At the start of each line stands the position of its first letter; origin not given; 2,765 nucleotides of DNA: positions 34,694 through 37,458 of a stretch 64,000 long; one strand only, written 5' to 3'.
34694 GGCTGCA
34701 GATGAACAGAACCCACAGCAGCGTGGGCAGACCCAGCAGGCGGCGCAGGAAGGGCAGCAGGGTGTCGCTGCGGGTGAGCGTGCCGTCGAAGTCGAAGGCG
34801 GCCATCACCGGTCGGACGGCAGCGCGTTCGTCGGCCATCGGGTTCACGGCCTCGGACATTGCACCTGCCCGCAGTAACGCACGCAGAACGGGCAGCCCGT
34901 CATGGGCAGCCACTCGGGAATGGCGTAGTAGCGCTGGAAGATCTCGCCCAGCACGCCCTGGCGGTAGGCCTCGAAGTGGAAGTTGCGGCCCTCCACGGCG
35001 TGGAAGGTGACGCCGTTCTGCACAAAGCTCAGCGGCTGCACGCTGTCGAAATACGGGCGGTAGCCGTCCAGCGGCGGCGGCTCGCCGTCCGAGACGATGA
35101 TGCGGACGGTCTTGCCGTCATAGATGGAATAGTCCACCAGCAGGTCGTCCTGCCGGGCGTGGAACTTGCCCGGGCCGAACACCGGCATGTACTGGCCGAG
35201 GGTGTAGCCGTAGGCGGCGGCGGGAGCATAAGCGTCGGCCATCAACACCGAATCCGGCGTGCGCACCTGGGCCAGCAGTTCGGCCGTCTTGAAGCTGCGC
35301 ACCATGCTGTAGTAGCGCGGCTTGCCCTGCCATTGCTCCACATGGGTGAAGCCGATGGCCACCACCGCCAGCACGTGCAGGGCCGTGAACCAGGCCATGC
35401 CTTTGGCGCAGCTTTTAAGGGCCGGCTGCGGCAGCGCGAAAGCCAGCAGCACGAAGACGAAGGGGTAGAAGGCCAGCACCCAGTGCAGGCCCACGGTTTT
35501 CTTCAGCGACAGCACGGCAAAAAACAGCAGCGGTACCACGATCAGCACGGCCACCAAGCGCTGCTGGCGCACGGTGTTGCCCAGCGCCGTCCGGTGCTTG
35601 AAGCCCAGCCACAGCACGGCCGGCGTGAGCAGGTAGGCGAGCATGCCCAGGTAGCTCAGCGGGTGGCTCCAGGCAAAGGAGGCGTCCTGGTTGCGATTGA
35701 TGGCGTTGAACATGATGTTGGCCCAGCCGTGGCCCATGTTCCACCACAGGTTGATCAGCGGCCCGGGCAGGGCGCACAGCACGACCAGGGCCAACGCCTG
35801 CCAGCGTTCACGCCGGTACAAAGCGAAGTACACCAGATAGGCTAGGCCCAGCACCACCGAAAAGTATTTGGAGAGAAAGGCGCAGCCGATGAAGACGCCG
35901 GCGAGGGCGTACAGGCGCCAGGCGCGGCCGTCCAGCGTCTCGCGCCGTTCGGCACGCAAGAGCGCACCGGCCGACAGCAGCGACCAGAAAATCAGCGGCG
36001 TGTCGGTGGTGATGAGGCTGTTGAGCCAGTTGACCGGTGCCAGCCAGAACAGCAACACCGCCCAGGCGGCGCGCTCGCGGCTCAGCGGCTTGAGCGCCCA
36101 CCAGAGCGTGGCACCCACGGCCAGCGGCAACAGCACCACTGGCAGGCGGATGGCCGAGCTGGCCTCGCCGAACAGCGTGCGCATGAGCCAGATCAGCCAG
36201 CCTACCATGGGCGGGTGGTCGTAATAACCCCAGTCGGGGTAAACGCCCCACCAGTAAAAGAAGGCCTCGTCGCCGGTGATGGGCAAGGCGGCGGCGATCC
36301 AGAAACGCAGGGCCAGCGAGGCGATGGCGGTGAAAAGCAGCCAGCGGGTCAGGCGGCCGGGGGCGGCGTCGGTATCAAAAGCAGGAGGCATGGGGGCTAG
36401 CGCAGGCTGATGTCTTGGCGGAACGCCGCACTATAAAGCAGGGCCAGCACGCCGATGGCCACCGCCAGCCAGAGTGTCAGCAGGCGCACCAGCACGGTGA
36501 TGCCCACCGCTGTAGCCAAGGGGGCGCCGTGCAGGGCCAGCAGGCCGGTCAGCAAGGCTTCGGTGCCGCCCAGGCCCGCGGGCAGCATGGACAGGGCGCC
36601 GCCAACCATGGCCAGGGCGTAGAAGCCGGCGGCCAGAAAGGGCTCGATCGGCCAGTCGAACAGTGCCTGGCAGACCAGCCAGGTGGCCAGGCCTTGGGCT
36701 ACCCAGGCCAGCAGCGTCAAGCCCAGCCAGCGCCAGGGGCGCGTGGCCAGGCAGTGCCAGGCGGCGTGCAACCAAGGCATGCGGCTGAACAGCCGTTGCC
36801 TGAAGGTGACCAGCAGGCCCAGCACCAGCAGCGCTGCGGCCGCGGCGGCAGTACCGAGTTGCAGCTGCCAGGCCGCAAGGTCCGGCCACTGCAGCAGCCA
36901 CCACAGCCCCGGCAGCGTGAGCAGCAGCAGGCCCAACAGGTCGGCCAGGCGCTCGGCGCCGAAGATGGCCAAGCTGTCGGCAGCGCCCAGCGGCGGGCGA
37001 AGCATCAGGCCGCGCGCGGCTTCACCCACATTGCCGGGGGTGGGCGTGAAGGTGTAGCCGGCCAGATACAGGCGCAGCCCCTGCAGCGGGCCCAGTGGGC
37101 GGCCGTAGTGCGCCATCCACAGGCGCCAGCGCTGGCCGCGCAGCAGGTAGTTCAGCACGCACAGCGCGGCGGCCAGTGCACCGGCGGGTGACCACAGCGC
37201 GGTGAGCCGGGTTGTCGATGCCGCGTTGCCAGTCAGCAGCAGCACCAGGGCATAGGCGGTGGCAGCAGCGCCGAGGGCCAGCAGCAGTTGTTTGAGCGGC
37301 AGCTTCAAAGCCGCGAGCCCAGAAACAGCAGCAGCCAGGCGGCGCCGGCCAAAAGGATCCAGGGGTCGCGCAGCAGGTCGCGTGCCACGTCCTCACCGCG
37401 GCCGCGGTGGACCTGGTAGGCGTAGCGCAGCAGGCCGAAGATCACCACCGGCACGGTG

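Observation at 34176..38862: Five-gene membrane cluster next to lptFG looks like a polyprenyl-phosphate-pentose (ribofuranose-type) periplasmic glycosylation system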

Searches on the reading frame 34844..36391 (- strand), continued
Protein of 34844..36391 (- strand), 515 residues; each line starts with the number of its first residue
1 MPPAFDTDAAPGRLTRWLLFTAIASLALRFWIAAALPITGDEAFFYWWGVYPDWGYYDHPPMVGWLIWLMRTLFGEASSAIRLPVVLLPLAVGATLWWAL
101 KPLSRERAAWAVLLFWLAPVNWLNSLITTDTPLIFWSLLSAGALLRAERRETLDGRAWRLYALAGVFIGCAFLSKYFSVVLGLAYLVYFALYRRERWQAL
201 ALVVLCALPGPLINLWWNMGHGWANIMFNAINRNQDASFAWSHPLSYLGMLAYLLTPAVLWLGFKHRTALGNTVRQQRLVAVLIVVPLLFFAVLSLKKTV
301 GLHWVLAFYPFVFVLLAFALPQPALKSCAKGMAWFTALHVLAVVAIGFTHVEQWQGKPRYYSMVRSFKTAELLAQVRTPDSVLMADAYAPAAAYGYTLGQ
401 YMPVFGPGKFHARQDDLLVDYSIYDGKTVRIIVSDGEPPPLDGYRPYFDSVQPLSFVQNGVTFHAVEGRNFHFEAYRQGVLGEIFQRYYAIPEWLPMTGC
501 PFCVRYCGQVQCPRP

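Call 82: search_protein_families(library=pfam, proteins=[L131:5998-7104:+, L165:3119-3661:+, L103:11073-11699:+, L126:6161-7663:+, L111:4739-5287:-, L156:2403-5015:+, L145:2370-3695:-, L122:11189-12124:-, L137:4336-4734:-, L126:34-1047:-], max_evalue=0.001)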
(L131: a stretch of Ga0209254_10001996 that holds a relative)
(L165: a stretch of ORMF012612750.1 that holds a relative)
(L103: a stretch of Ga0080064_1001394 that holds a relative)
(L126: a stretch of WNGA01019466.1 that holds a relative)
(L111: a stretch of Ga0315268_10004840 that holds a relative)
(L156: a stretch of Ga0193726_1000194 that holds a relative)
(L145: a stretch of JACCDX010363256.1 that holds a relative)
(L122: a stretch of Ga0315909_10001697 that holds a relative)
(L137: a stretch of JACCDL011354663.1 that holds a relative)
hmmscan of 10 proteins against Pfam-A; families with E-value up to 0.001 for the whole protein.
L131:5998-7104:+ (369 aa): 1 family
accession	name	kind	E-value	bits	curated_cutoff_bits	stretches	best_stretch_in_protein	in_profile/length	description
PF00793.26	DAHP_synth_1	-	1.2e-96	323.2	25.5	1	58-348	9-266/270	DAHP synthetase I family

L165:3119-3661:+ (181 aa): 1 family
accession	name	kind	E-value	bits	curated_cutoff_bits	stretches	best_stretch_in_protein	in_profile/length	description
PF00027.35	cNMP_binding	-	9.4e-17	61.2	27.5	1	61-143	5-87/89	Cyclic nucleotide-binding domain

L103:11073-11699:+ (209 aa): 1 family
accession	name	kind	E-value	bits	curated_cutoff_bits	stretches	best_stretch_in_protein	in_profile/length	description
PF07331.16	TctB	-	3.1e-12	47.3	29.1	1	23-203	1-136/137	Tripartite tricarboxylate transporter TctB family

L126:6161-7663:+ (501 aa): 1 family
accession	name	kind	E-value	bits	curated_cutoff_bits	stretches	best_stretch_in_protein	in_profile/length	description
PF01970.21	TctA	-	8e-167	555.6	28.9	1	21-439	1-423/423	Tripartite tricarboxylate transporter TctA family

L111:4739-5287:- (183 aa): 1 family
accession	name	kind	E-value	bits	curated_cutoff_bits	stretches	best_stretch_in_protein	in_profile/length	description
PF01923.23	Cob_adeno_trans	-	2.9e-56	190.6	24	1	8-165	1-170/171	Cobalamin adenosyltransferase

L156:2403-5015:+ (871 aa): 3 families
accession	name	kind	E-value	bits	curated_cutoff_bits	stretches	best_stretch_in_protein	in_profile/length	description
PF01411.24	tRNA-synt_2c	-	1.7e-217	723.8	30.3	1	5-552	1-551/552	tRNA synthetases class II (A)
PF02272.25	DHHA1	-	1.6e-18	67.5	25.9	1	766-868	1-101/102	DHHA1 domain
PF07973.19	tRNA_SAD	-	1.2e-15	57.6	24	1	650-692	1-44/44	Threonyl and Alanyl tRNA synthetase second additional domain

L145:2370-3695:- (442 aa): 3 families
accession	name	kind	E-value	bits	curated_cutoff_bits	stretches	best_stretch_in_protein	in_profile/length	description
PF01593.30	Amino_oxidase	-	5.2e-29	102.2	19.8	1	23-414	3-416/443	Flavin containing amine oxidoreductase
PF01266.30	DAO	-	9.9e-13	48.8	27.9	2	13-50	1-39/353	FAD dependent oxidoreductase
PF13450.12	NAD_binding_8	-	5.1e-09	36.7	21.9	1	16-81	1-68/68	NAD(P)-binding Rossmann-like domain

L122:11189-12124:- (312 aa): 5 families
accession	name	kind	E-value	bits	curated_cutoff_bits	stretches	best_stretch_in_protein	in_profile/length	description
PF01370.27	Epimerase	-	3e-16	60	20.9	1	7-213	2-239/240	NAD dependent epimerase/dehydratase family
PF01073.25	3Beta_HSD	-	3.2e-08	33.4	22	1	10-118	4-117/280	3-beta hydroxysteroid dehydrogenase/isomerase family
PF13460.12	NAD_binding_10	-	2.2e-05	24.9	27.2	1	10-152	1-144/184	NAD(P)H-binding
PF04321.23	RmlD_sub_bind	-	6.6e-05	22.6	27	0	5-62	2-41/287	RmlD substrate binding domain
PF07993.18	NAD_binding_4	-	0.00017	21.3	20.1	0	85-123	104-143/258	Male sterility protein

L137:4336-4734:- (133 aa): 1 family
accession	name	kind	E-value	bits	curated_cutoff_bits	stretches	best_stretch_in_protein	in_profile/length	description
PF04138.20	GtrA_DPMS_TM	-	4.4e-13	49.9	26.1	1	13-132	2-117/117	GtrA/DPMS, transmembrane domain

L126:34-1047:- (338 aa): 2 families
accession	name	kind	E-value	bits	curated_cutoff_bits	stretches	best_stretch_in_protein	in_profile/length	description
PF00004.35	AAA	-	5e-12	46.8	21.2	1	113-249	1-125/131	ATPase family associated with various cellular activities (AAA)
PF07728.20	AAA_5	-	0.00024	21.6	22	1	113-237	2-125/139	AAA domain (dynein-related subfamily)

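Call 83: search_protein_families(library=pfam, proteins=[L163:3570-5120:-, L163:5221-6900:+, L163:6864-7841:-, L163:9500-11215:+, L163:11636-12541:-, L163:12554-13795:-, L163:13695-14558:-, L163:14458-16167:-, L163:16192-17190:-, L113:3999-5504:-], max_evalue=0.001)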
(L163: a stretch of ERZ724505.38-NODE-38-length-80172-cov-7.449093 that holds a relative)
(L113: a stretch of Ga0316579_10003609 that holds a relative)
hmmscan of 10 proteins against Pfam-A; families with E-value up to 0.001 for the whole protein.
L163:3570-5120:- (516 aa): 2 families
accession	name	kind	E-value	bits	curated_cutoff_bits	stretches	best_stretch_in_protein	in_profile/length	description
PF01520.23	Amidase_3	-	2e-50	171.7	27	1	286-501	1-173/174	N-acetylmuramoyl-L-alanine amidase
PF11741.13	AMIN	-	8.4e-20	71.2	20.5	1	56-160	1-101/101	AMIN domain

L163:5221-6900:+ (559 aa): 5 families
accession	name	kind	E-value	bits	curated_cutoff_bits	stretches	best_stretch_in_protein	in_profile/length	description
PF13484.11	Fer4_16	-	1.6e-23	83.7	30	1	364-428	1-66/66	4Fe-4S double cluster binding domain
PF08331.15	QueG_DUF1730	-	7.7e-21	74.2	25.1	1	228-312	1-77/77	Epoxyqueuosine reductase QueG, DUF1730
PF12838.12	Fer4_7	-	1.5e-05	25.8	27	1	364-428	1-51/52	4Fe-4S dicluster domain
PF25160.1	LdpA_Fe-S-bd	-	0.00031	20.9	27.6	0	412-432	25-45/49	LdpA Fe-S cluster-binding domain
PF13237.11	Fer4_10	-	0.00099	19.4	25.5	0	362-386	6-32/53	4Fe-4S dicluster domain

L163:6864-7841:- (325 aa): 4 families
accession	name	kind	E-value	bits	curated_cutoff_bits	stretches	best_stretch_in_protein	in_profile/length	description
PF00107.32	ADH_zinc_N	-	1.7e-32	112.6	31.8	1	151-273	1-117/129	Zinc-binding dehydrogenase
PF13602.12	ADH_zinc_N_2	-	1.1e-20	75.4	27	1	183-322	1-134/134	Zinc-binding dehydrogenase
PF08240.17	ADH_N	-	1e-18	67.9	23.5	1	26-109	1-103/104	Alcohol dehydrogenase GroES-like domain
PF00106.31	adh_short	-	0.00043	20.2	26.6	1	142-199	2-61/195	short chain dehydrogenase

L163:9500-11215:+ (571 aa): 5 families
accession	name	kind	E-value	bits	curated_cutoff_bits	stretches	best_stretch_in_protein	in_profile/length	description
PF00890.30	FAD_binding_2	-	3.7e-102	343.1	20.4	1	35-422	2-414/414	FAD binding domain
PF02910.25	Succ_DH_flav_C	-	3.1e-16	59.9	20.8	1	469-550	2-89/130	Fumarate reductase flavoprotein C-term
PF01266.30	DAO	-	8e-09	35.9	27.9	1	35-111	2-76/353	FAD dependent oxidoreductase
PF07992.20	Pyr_redox_2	-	2.8e-06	27.4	26.1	0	35-61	3-29/291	Pyridine nucleotide-disulphide oxidoreductase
PF03486.20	HI0933_like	-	3.3e-05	23.9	50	0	217-405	145-218/244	HI0933-like protein Rossmann domain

L163:11636-12541:- (301 aa): 2 families
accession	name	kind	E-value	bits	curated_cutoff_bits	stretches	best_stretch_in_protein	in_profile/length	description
PF01729.25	QRPTase_C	-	4.7e-52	176.6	23.1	1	114-295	1-169/169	Quinolinate phosphoribosyl transferase, C-terminal domain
PF02749.22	QRPTase_N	-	8.7e-18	64.8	27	1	28-112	1-82/82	Quinolinate phosphoribosyl transferase, N-terminal domain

L163:12554-13795:- (413 aa): 1 family
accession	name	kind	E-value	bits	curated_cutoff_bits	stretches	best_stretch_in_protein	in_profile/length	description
PF02445.21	NadA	-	1.3e-105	353.2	27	1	84-390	2-295/295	Quinolinate synthetase A protein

L163:13695-14558:- (287 aa): 1 family
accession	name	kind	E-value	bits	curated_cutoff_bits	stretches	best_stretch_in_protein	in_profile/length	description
PF01569.27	PAP2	-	1.5e-18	67.2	27.2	1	148-274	4-128/130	PAP2 superfamily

L163:14458-16167:- (569 aa): 1 family
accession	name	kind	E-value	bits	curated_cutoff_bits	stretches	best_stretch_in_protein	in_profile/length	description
PF13231.12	PMT_2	-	9.8e-20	71.8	26.1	1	69-233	1-160/160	Dolichyl-phosphate-mannose-protein mannosyltransferase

L163:16192-17190:- (332 aa): 2 families
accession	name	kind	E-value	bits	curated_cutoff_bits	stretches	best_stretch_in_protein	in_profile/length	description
PF00535.33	Glycos_transf_2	-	2.2e-33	116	23.3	1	10-174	1-166/168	Glycosyl transferase family 2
PF13641.12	Glyco_tranf_2_3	-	5.7e-05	23.7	27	1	7-126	1-121/230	Glycosyltransferase like family 2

L113:3999-5504:- (501 aa): 2 families
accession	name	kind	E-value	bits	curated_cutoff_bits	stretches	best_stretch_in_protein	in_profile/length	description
PF00883.26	Peptidase_M17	-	1.9e-133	445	25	1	186-487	2-309/310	Cytosol aminopeptidase family, catalytic domain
PF02789.23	Peptidase_M17_N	-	3.2e-29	101.9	23.4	1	19-147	1-129/129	Cytosol aminopeptidase family, N-terminal domain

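Call 85: search_protein_families(library=ncbifam, proteins=[L163:13695-14558:-, L163:14458-16167:-, L163:16192-17190:-, L087:13020-14003:+, L087:11472-12176:+], max_evalue=0.001)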
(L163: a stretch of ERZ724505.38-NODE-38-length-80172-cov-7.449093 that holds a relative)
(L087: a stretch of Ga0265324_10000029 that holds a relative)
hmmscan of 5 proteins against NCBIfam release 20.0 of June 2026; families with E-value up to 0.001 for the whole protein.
L163:13695-14558:- (287 aa): 3 families
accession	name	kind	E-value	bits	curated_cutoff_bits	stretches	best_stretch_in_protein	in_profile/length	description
NF045633.1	LipidAPhtaseLpxF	equivalog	4.4e-24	85.6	400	1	58-267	14-212/217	lipid A 4'-phosphatase LpxF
NF028538.0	PAP2_lipid_A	equivalog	8.2e-13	48.4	275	1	53-264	12-224/234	PAP2 family lipid A phosphatase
NF028536.0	PAP2_near_MCR1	equivalog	1e-06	28.7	475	1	67-262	29-224/237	PAP2 family protein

L163:14458-16167:- (569 aa): 1 family
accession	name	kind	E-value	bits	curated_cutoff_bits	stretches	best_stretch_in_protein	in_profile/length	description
NF009784.2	PRK13279.1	equivalog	5.9e-07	28.5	567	1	57-230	48-222/539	lipid IV(A) 4-amino-4-deoxy-L-arabinosyltransferase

L163:16192-17190:- (332 aa): 18 families
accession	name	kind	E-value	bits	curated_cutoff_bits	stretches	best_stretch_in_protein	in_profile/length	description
NF007986.1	PRK10714.1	equivalog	6e-51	173.3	529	1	6-307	5-299/316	undecaprenyl-phosphate 4-deoxy-4-formamido-L-arabinose transferase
NF047588.1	GlcsyltransPgfSStrep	equivalog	5.3e-30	104.7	500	1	8-307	2-293/308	glycosyltransferase PgfS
TIGR03937.1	PgaC_IcaA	equivalog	1e-15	57.7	422.3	1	7-119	45-153/407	poly-beta-1,6-N-acetyl-D-glucosamine synthase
TIGR04182.1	glyco_TIGR04182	equivalog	5.1e-15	55.6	325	1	10-304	3-285/293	S-layer glycoprotein N-glycosyltransferase AglJ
NF058614.1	PPMAGASynPpgS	equivalog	3.8e-14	52.7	370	1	11-177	4-167/226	polyprenyl-phospho-N-acetylgalactosaminyl synthase PpgS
NF041875.1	EPS_EpsD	equivalog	2.8e-12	46.7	370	1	9-106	1-94/325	exopolysaccharide biosynthesis glycosyltransferase EpsD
NF007482.0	PRK10073.1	equivalog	1.5e-11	43.9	423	1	7-124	6-118/334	glycosyltransferase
NF010496.0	PRK13915.1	equivalog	2.6e-10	39.9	262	1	7-126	31-153/307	glucosyl-3-phosphoglycerate synthase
NF047683.1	TeichurnBiosyTuaG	equivalog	4.1e-10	39.7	400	1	8-140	7-136/252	teichuronic acid biosynthesis protein TuaG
TIGR04283.1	glyco_like_mftF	equivalog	1e-08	35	182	1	9-126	1-106/221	TIGR04283 family arsenosugar biosynthesis glycosyltransferase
TIGR03965.1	mycofact_glyco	equivalog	2.4e-08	33.3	280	1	8-126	75-189/467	mycofactocin biosynthesis glycosyltransferase MftF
TIGR03469.1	HpnB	hypoth_equivalog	4.2e-06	26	379.25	1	9-125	46-169/386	hopene-associated glycosyltransferase HpnB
NF053739.1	GlytfEpsEBac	equivalog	9.3e-06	24.8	450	1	9-102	3-93/265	glycosyltransferase EpsE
NF038302.1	EPS_HpsE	equivalog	1.2e-05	24.5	300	1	9-102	3-97/307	hormogonium polysaccharide biosynthesis glycosyltransferase HpsE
TIGR04242.1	nodulat_NodC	equivalog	1.7e-05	24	550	1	8-126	49-166/395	chitooligosaccharide synthase NodC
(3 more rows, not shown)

L087:13020-14003:+ (327 aa): 3 families
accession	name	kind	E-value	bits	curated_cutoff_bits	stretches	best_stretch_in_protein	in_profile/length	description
TIGR00374.1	TIGR00374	subfamily_domain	2.6e-22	79.7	43.2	1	30-324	3-316/323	flippase-like domain-containing protein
NF033480.1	bifunc_MprF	equivalog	4e-10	38.6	600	1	43-325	28-301/841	bifunctional lysylphosphatidylglycerol flippase/synthetase MprF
NF053789.1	GlcN_PG_flip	equivalog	4.5e-08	32.8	320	1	26-315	6-311/327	glucosaminyl phosphatidylglycerol flippase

L087:11472-12176:+ (235 aa): 7 families
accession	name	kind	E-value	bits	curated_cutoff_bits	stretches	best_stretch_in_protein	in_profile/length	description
TIGR01490.1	HAD-SF-IB-hyp1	subfamily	5.9e-43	147.5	98.3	1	40-232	2-198/202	HAD-IB family hydrolase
TIGR01488.1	HAD-SF-IB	subfamily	5.8e-32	111.1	45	1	39-223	1-176/177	HAD-IB family phosphatase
NF052360.1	HolPasePseu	equivalog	1.1e-15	57.8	280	1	40-224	4-191/218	histidinol-phosphatase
NF052359.1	HolPaseNeis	equivalog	1.9e-11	44.1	400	1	95-221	60-191/221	histidinol-phosphatase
TIGR01491.1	HAD-SF-IB-PSPlk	hypoth_equivalog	5.5e-07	29.5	151.9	1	123-228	80-186/201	phosphoserine phosphatase-like hydrolase, archaeal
TIGR01489.1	DKMTPPase-SF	subfamily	5.9e-05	23.2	81.55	0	123-172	72-125/188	MtnX-like HAD-IB family phosphatase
TIGR01545.1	YfhB_g-proteo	equivalog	0.00045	20.1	259.25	0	165-225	140-195/210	phosphatidylglycerophosphatase C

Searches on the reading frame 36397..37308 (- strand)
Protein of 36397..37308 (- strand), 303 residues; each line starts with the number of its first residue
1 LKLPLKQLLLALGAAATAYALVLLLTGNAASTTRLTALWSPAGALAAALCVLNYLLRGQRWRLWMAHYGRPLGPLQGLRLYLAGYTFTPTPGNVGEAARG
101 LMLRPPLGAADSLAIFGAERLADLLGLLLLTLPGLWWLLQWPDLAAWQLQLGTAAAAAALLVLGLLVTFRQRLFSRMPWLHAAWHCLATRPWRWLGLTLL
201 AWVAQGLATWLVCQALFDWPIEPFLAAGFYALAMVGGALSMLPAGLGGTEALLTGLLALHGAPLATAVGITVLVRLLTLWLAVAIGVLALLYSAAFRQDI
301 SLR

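Call 4: search_protein_families(library=pfam, proteins=[window:36397-37308:-], max_evalue=0.01)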
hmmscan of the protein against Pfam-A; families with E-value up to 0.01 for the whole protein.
window:36397-37308:- (303 aa): 1 family
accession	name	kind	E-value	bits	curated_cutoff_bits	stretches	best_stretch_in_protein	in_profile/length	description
PF03706.18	LPG_synthase_TM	-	2.3e-37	129.5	33.4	1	15-286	6-302/302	Lysylphosphatidylglycerol synthase TM region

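Call 5: search_protein_families(library=ncbifam, proteins=[window:36397-37308:-], max_evalue=0.01)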
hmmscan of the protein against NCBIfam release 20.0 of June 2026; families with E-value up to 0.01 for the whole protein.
window:36397-37308:- (303 aa): 2 families
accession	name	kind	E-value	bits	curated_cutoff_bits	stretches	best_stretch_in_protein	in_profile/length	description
TIGR00374.1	TIGR00374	subfamily_domain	1.4e-10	41.1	43.2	1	197-294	218-314/323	flippase-like domain-containing protein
NF033480.1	bifunc_MprF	equivalog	9.6e-08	30.8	600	1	121-295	126-299/841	bifunctional lysylphosphatidylglycerol flippase/synthetase MprF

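Call 79: search_solved_structures(query=window:36397-37308:-, max_evalue=1)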
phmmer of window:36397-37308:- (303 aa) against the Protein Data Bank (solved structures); distinct sequences matched with E-value up to 1: 1.
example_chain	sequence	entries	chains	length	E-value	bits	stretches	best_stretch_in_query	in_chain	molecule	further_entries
7nmq_A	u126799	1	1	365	0.71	12.3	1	217-274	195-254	Hemolysin BL lytic component L1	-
